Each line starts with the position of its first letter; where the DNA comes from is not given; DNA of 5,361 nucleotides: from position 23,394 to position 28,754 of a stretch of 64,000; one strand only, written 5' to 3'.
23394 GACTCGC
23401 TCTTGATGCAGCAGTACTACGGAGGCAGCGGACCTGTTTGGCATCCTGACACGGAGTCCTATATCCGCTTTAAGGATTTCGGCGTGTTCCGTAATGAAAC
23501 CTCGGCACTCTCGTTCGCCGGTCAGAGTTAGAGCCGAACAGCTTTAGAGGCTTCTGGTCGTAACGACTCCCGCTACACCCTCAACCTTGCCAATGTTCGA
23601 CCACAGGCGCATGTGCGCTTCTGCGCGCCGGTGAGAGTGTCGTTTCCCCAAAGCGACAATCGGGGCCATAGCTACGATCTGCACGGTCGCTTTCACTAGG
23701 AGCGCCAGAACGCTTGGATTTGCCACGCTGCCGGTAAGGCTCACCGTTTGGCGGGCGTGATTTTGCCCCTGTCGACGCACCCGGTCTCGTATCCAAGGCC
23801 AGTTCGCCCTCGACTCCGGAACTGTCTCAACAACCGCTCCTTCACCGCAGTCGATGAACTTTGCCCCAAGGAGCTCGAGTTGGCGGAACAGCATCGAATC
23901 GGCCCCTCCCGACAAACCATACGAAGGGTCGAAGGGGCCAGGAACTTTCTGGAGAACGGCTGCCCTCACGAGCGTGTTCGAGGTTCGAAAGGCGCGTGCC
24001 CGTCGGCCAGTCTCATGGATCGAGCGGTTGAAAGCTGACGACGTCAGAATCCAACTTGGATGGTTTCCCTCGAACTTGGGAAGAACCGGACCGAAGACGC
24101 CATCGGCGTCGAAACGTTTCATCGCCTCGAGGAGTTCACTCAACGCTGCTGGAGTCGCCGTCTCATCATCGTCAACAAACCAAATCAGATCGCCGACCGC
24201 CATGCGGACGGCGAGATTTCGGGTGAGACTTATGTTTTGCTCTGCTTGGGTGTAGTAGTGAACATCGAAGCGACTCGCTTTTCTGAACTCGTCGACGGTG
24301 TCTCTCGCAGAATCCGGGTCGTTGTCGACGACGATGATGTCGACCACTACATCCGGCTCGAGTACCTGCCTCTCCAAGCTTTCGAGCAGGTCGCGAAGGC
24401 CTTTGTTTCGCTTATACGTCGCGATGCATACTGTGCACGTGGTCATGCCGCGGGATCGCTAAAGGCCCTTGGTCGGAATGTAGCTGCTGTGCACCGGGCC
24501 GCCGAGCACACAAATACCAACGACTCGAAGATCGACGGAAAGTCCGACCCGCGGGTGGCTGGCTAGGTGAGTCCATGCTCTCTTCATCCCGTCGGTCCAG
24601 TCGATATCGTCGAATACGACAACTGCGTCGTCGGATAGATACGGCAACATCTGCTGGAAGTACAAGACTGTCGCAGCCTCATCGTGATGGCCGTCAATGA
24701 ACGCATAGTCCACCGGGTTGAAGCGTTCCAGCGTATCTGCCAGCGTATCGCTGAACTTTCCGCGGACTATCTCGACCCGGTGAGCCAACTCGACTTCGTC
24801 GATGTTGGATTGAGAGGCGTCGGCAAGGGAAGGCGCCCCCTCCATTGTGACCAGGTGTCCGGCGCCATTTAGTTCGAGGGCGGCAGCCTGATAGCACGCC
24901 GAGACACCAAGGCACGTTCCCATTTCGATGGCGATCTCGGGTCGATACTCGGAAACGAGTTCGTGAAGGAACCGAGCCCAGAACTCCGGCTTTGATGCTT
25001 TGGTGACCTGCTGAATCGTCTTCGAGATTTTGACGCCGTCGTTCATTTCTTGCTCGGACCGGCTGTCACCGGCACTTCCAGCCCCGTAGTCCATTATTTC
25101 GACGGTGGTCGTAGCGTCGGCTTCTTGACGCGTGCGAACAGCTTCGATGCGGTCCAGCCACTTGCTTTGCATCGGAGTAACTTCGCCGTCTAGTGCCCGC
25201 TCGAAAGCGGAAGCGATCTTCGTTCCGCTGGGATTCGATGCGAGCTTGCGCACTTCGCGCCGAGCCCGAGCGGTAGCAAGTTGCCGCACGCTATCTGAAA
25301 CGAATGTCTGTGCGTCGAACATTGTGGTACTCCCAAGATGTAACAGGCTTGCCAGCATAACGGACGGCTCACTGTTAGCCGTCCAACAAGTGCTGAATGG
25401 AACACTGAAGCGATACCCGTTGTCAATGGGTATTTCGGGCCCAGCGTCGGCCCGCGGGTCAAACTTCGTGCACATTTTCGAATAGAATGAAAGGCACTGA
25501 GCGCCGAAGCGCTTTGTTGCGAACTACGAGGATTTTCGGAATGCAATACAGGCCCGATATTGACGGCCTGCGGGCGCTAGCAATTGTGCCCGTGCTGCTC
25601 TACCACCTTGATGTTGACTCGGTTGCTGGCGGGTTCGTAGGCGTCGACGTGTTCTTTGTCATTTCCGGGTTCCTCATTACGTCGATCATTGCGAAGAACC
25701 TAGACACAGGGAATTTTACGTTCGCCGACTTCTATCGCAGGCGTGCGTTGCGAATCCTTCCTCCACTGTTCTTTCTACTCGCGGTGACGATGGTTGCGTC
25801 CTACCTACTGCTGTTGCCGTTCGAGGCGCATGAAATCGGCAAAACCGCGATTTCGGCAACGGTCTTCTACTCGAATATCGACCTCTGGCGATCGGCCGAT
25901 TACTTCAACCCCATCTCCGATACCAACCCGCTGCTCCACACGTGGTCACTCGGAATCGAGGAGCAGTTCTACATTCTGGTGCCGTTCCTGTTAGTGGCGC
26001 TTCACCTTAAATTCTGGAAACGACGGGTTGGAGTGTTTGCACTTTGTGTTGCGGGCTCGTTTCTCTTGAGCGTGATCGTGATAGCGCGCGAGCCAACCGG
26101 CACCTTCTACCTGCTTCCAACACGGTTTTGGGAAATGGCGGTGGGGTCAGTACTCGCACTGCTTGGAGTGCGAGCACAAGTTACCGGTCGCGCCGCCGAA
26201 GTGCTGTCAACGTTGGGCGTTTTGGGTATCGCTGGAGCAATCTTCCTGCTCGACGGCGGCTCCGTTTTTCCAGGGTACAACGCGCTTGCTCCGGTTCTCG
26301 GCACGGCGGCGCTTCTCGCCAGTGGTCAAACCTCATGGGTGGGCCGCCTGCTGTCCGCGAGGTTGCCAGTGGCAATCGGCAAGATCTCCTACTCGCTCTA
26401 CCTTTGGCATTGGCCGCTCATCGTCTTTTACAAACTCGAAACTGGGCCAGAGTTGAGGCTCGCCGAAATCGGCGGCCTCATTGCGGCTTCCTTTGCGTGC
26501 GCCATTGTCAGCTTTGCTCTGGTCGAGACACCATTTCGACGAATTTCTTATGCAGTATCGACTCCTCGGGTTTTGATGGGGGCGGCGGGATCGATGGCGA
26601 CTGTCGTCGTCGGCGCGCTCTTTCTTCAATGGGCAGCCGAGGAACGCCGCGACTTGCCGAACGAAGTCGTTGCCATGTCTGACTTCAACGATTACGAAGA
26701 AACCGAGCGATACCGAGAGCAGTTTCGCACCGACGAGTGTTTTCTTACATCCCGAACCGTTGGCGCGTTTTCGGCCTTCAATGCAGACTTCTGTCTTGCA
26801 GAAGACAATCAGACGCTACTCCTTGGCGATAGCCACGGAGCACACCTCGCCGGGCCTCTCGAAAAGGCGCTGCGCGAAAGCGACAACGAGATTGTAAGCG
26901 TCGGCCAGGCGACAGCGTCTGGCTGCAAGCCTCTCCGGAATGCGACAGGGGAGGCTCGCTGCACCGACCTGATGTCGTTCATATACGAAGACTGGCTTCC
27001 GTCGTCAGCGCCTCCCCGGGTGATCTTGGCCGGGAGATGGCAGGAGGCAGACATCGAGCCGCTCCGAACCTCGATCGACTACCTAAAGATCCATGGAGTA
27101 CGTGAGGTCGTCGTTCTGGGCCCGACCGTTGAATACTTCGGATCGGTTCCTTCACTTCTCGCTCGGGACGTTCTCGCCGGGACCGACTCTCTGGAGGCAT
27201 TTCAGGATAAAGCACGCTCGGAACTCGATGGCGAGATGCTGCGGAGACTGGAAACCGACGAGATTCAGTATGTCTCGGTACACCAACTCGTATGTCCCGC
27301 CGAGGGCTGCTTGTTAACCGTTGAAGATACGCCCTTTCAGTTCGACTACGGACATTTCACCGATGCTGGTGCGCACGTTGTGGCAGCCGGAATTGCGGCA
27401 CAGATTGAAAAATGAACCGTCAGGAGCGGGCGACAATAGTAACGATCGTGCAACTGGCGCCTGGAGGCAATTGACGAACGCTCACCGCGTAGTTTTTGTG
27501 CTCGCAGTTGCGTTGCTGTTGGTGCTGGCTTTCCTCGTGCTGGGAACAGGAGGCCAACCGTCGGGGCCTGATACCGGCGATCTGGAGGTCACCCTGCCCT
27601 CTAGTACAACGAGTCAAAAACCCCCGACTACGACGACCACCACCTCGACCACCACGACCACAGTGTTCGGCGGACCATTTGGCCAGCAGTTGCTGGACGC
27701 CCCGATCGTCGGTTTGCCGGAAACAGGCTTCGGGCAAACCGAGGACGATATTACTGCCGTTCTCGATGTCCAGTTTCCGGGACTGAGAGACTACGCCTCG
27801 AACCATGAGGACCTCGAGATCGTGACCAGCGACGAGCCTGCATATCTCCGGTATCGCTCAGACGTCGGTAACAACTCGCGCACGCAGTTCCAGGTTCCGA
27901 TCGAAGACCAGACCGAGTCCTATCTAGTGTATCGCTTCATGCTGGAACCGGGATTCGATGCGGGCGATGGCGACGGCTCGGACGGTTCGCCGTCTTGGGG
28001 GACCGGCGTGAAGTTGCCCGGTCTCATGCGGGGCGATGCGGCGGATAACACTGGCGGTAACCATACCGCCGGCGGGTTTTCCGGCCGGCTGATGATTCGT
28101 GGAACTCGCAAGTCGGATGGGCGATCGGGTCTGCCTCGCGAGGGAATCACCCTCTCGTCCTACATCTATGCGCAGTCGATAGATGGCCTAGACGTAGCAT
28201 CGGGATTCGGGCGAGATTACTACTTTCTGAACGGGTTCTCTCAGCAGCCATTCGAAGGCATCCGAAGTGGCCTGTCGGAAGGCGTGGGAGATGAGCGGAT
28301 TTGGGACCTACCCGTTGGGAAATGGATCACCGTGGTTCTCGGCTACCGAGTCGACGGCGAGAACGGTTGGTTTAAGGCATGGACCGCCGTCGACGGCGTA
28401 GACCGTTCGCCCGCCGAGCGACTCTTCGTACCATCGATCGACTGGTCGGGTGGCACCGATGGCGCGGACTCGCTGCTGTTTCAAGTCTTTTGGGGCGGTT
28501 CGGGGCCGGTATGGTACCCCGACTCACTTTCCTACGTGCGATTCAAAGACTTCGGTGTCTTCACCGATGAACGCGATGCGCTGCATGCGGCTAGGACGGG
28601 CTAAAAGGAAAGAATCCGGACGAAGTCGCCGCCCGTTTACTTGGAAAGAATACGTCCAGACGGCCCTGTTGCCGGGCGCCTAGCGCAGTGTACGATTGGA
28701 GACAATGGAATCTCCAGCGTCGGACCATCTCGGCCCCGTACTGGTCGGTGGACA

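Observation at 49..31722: One locus, two mirror-oriented Wzx/Wzy/Wzz-BY-kinase sets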

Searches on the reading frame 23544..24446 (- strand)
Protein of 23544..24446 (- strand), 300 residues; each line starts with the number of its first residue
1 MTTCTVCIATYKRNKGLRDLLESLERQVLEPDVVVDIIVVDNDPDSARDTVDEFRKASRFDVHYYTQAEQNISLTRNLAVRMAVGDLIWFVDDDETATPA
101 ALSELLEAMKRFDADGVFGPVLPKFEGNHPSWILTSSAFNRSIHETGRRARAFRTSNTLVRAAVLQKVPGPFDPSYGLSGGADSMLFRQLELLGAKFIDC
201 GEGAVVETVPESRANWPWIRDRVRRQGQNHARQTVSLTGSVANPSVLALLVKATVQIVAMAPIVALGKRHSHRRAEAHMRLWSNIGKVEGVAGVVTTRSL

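Call 4: search_protein_families(library=pfam, proteins=[window:23544-24446:-])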
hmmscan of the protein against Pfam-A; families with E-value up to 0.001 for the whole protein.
window:23544-24446:- (300 aa): 2 families
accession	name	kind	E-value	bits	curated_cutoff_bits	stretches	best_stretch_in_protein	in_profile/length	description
PF00535.33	Glycos_transf_2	-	5.5e-22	78.9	23.3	1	5-150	1-144/168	Glycosyl transferase family 2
PF13641.12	Glyco_tranf_2_3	-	1.2e-08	35.6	27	1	4-169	3-175/230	Glycosyltransferase like family 2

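Call 80: search_protein_families(library=ncbifam, proteins=[window:23544-24446:-], max_evalue=0.00001)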
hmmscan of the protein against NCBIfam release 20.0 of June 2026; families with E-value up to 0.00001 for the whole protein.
window:23544-24446:- (300 aa): 7 families
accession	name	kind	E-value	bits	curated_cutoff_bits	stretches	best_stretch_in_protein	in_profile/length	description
NF041875.1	EPS_EpsD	equivalog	3.1e-19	69.5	370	1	6-214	3-213/325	exopolysaccharide biosynthesis glycosyltransferase EpsD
NF038302.1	EPS_HpsE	equivalog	6e-19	68.1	300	1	4-160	3-162/307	hormogonium polysaccharide biosynthesis glycosyltransferase HpsE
NF041394.1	GtaseAglG_Halo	equivalog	1.8e-14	53.8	440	1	5-230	6-238/304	glucosyl-dolichyl phosphate glucuronosyltransferase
NF007482.0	PRK10073.1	equivalog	4.7e-10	39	423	1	4-110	8-111/334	glycosyltransferase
NF038299.1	EPS_HpsN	equivalog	1.7e-08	33.8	425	1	4-104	3-101/317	hormogonium polysaccharide biosynthesis glycosyltransferase HpsN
NF050050.1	ProtGlycPglI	equivalog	1.8e-08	34.1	500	1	3-111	3-110/306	GalNAc(5)-diNAcBac-PP-undecaprenol beta-1,3-glucosyltransferase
TIGR03965.1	mycofact_glyco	equivalog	3.4e-06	26.2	280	1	3-132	75-200/467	mycofactocin biosynthesis glycosyltransferase MftF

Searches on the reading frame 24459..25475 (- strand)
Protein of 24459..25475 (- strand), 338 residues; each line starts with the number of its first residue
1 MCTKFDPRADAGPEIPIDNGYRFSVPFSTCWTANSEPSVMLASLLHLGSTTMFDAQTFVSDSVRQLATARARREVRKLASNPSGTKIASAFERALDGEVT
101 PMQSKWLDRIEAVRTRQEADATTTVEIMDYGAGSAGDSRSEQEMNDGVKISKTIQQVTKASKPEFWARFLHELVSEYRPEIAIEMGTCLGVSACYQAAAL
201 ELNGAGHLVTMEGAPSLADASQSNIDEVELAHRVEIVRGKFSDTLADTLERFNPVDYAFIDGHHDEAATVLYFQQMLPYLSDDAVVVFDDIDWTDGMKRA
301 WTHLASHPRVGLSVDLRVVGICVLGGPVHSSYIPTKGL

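Call 4: search_protein_families(library=pfam, proteins=[window:24459-25475:-])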
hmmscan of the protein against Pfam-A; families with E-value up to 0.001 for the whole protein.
window:24459-25475:- (338 aa): 3 families
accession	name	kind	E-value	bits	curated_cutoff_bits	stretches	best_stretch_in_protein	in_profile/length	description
PF13578.12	Methyltransf_24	-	7.2e-21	75.5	26.3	1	183-291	1-105/105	Methyltransferase domain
PF01596.23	Methyltransf_3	-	3e-08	33.7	22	1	166-294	32-158/204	O-methyltransferase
PF04989.18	RMNT_CmcI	-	0.00032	20.9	23.2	1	170-240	24-93/206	Rhamnosyl O-methyltransferase/CmcI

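Call 80: search_protein_families(library=ncbifam, proteins=[window:24459-25475:-], max_evalue=0.00001)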
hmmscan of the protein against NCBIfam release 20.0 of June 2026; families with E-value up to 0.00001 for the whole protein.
window:24459-25475:- (338 aa): 0 families

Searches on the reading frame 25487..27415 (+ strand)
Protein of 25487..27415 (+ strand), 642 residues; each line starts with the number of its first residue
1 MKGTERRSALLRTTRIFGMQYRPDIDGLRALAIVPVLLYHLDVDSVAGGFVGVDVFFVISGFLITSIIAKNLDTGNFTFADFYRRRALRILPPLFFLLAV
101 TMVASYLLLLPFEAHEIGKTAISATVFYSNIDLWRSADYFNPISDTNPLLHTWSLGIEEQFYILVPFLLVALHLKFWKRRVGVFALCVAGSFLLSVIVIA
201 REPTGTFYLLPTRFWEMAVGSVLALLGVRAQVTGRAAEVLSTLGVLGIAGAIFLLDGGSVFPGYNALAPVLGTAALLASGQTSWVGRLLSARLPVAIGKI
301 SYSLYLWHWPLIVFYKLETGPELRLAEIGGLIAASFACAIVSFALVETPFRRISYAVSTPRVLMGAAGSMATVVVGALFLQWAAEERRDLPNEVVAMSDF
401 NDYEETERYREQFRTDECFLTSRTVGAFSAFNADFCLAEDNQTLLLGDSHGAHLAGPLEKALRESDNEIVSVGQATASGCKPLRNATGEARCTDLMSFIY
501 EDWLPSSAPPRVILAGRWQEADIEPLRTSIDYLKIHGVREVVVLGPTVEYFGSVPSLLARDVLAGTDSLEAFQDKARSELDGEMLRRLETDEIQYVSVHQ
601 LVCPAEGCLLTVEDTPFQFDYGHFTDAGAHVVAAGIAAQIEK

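Call 5: search_protein_families(library=pfam, proteins=[window:25487-27415:+])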
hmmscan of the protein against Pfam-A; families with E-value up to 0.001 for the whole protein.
window:25487-27415:+ (642 aa): 2 families
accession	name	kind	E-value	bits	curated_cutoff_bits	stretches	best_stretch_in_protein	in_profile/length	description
PF01757.29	Acyl_transf_3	-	8e-34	117.6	31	1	24-344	3-323/326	Acyltransferase domain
PF19040.6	SGNH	-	9.8e-26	91.4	27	1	432-635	10-245/248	SGNH domain (fused to AT3 domains)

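Call 60: find_encoding_contigs(protein=window:25487-27415:+, flank=8000, max_places=4)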
Protein window:25487-27415:+ (642 aa): no gene with exactly this product is on record in the collection.

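Call 80: search_protein_families(library=ncbifam, proteins=[window:25487-27415:+], max_evalue=0.00001)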
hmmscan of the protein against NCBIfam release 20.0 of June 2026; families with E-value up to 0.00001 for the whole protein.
window:25487-27415:+ (642 aa): 1 family
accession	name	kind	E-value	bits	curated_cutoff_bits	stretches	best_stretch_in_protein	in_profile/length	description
NF058601.1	ActlTfSucTMsmeg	equivalog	9e-34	116.9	1275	1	19-356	29-386/723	acetyltransferase SucT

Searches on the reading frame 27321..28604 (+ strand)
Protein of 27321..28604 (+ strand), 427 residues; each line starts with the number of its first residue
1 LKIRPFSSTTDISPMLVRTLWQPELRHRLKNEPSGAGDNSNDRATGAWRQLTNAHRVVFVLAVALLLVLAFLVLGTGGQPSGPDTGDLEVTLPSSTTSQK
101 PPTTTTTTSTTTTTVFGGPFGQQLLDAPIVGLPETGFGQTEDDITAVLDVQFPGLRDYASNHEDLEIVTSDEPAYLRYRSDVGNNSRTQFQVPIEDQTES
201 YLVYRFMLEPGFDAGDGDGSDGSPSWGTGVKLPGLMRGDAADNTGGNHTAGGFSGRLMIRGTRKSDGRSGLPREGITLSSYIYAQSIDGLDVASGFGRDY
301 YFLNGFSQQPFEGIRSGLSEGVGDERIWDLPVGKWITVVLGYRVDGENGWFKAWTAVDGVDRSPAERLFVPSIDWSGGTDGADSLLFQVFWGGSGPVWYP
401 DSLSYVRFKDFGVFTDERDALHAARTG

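Call 5: search_protein_families(library=pfam, proteins=[window:27321-28604:+])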
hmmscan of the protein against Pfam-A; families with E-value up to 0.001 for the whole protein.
window:27321-28604:+ (427 aa): 1 family
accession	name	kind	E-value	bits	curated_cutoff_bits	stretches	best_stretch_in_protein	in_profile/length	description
PF21294.4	Polysacc_lyase_14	-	8.8e-08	32.6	27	1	225-262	57-97/215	Polysaccharide lyase 14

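Call 72: search_solved_structures(query=window:27321-28604:+, max_evalue=1)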
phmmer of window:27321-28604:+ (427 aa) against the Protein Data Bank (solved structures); distinct sequences matched with E-value up to 1: 0.

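Call 74: find_homologous_proteins(query=window:27321-28604:+, max_evalue=0.00001)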
Query window:27321-28604:+ (427 aa): 22 proteins with E <= 0.00001 among 8000 candidates.
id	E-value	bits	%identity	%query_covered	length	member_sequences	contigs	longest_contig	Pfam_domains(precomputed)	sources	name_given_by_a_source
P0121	2.8e-278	941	100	97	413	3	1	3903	PF21294.5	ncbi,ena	-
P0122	7.7e-129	448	64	72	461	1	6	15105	PF21294.5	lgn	-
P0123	2.0e-127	444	62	72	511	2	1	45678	PF21294.5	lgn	-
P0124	4.1e-127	443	62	74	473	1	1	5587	PF21294.5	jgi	jgi:hypothetical protein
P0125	5.5e-126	439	64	71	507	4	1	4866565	PF21294.5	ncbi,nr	ncbi:MAG: hypothetical protein R8J94_12150 [Acidimicrobiia bacterium]|nr:hypothetical protein [Acidi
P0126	3.5e-122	426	65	67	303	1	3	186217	PF21294.5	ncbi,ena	-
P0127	3.5e-121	423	62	71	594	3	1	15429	PF21294.5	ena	-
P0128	6.5e-121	422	62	69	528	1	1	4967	PF21294.5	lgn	-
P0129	2.3e-116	407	60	71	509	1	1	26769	-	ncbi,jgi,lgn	ncbi:MAG: hypothetical protein ACI81L_002284 [Verrucomicrobiales bacterium]|jgi:hypothetical protein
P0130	1.6e-111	391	49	88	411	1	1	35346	PF21294.5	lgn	-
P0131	1.4e-110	388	60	69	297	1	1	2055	PF21294.5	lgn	-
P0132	5.6e-109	383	63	66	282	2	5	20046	PF21294.5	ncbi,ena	-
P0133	1.3e-107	378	56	71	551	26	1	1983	PF21294.5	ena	-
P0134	2.3e-107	378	62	68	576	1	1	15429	PF21294.5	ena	-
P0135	7.7e-107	376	55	76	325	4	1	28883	PF21294.5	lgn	-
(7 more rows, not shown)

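Call 75: find_encoding_contigs(protein=P0121, flank=8000, max_places=4)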
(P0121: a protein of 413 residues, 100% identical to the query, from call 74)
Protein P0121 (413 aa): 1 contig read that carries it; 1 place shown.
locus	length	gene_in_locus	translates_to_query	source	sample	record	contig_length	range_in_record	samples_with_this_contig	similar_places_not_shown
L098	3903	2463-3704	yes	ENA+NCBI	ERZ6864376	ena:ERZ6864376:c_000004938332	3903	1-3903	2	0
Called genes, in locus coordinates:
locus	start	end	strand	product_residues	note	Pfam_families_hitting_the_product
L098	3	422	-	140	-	?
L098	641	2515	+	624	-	PF01757:Acyl_transf_3, PF19040:SGNH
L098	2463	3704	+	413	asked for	PF21294:Polysacc_lyase_14 (faint)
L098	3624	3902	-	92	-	?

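Call 81: predict_structure(alignment_id=A3)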
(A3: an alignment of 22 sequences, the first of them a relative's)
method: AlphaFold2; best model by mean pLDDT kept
length: 413 residues; sequences in the alignment: 22
mean_pLDDT: 70.9   pTM: 0.68
mean pLDDT of the five models: 70.9, 70.1, 69.8, 69.6, 69.6
residues with pLDDT >= 90: 142; 70-90: 99; 50-70: 59; < 50: 113
segments of 3 or more residues with pLDDT < 50: 1-32, 61-78, 80-86, 88-101, 250-253, 280-313
pLDDT, mean of each block of 10 residues (from residue 1): 36 37 42 50 82 79 40 43 42 43 64 94 93 93 84 90 86 86 97 89 59 75 88 79 72 55 77 73 36 27 28 68 96 93 91 87 92 76 71 96 96 81
secondary structure, 60 per line:
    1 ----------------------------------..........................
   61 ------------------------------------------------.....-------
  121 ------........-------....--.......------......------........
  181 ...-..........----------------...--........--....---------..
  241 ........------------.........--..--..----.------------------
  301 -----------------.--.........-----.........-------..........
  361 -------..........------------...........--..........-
elements in order: H35-60 E109-113 H127-134 E142-145 E151-154 E161-166 E173-183 E185-194 E216-223 H226-229 E239-248 E261-269 E321-329 E335-343 E351-360 E368-377 E390-400 H403-412

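Call 83: fold_search(model_id=the predicted structure, library=pdb)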
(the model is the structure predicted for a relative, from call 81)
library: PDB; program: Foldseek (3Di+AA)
matches with E <= 10: 1314; with E <= 0.001: 154
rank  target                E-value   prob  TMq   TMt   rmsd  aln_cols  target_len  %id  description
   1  5gmt_A                2.4e-15  1.00  0.49  0.73   5.3       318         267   17  Crystal structure of the marine PL-14 alginate lyase from Aplysia kurodai (released 2017-01-04)
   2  5gmt_B                5.1e-15  1.00  0.49  0.75   5.3       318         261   17  Crystal structure of the marine PL-14 alginate lyase from Aplysia kurodai (released 2017-01-04)
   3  6kcw                  1.5e-14  1.00  0.45  0.73   4.7       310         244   17  Structure of alginate lyase Aly36B (released 2020-06-24)
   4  6kzk_A                2.0e-14  1.00  0.46  0.74   4.5       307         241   17  Structure of alginate lyase Aly36B mutant K143A/M171A in complex with alginate trisaccharide (released 2020-09-23)
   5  6kcv_A                8.8e-14  1.00  0.45  0.73   4.7       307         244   16  Structure of alginate lyase Aly36B mutant K143A/Y185A in complex with alginate tetrasaccharide (released 2020-06-24)
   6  3gne_A                2.9e-10  1.00  0.39  0.63   5.9       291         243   17  Crystal structure of alginate lyase vAL-1 from Chlorella virus (released 2009-10-20)
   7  3a0n                  1.0e-09  1.00  0.38  0.62   6.5       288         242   17  Crystal structure of D-glucuronic acid-bound alginate lyase vAL-1 from Chlorella virus (released 2009-10-20)
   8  4le3_B                4.2e-06  1.00  0.35  0.55   7.3       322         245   12  Crystal structure of a GH131 beta-glucanase catalytic domain from Podospora anserina (released 2013-09-11)
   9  4le3_D                6.4e-06  1.00  0.37  0.57   6.8       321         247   11  Crystal structure of a GH131 beta-glucanase catalytic domain from Podospora anserina (released 2013-09-11)
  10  4le3_C                6.7e-06  1.00  0.35  0.54   7.3       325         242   12  Crystal structure of a GH131 beta-glucanase catalytic domain from Podospora anserina (released 2013-09-11)
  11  3w9a_A                1.0e-05  1.00  0.34  0.53   7.0       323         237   10  Crystal structure of the catalytic domain of the glycoside hydrolase family 131 protein from Coprinopsis cinerea (released 2013-05-22)
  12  3zpy_B                1.3e-05  1.00  0.33  0.49   7.7       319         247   10  Crystal structure of the marine PL7 alginate lyase AlyA1 from Zobellia galactanivorans (released 2013-06-26)
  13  3n7l                  1.4e-05  1.00  0.31  0.31   8.8       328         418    9  Crystal structure of botulinum neurotoxin serotype D/C VPI 5993 binding domain (released 2010-09-08)
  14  3n7m                  1.4e-05  1.00  0.31  0.30   9.0       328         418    9  Crystal structure of W1252A mutant of HCR D/C VPI 5995 (released 2010-09-08)
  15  3r4s_A                1.4e-05  1.00  0.31  0.30   8.9       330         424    8  Cell entry of botulinum neurotoxin type C is dependent upon interaction with two ganglioside molecules (released 2011-06-08)
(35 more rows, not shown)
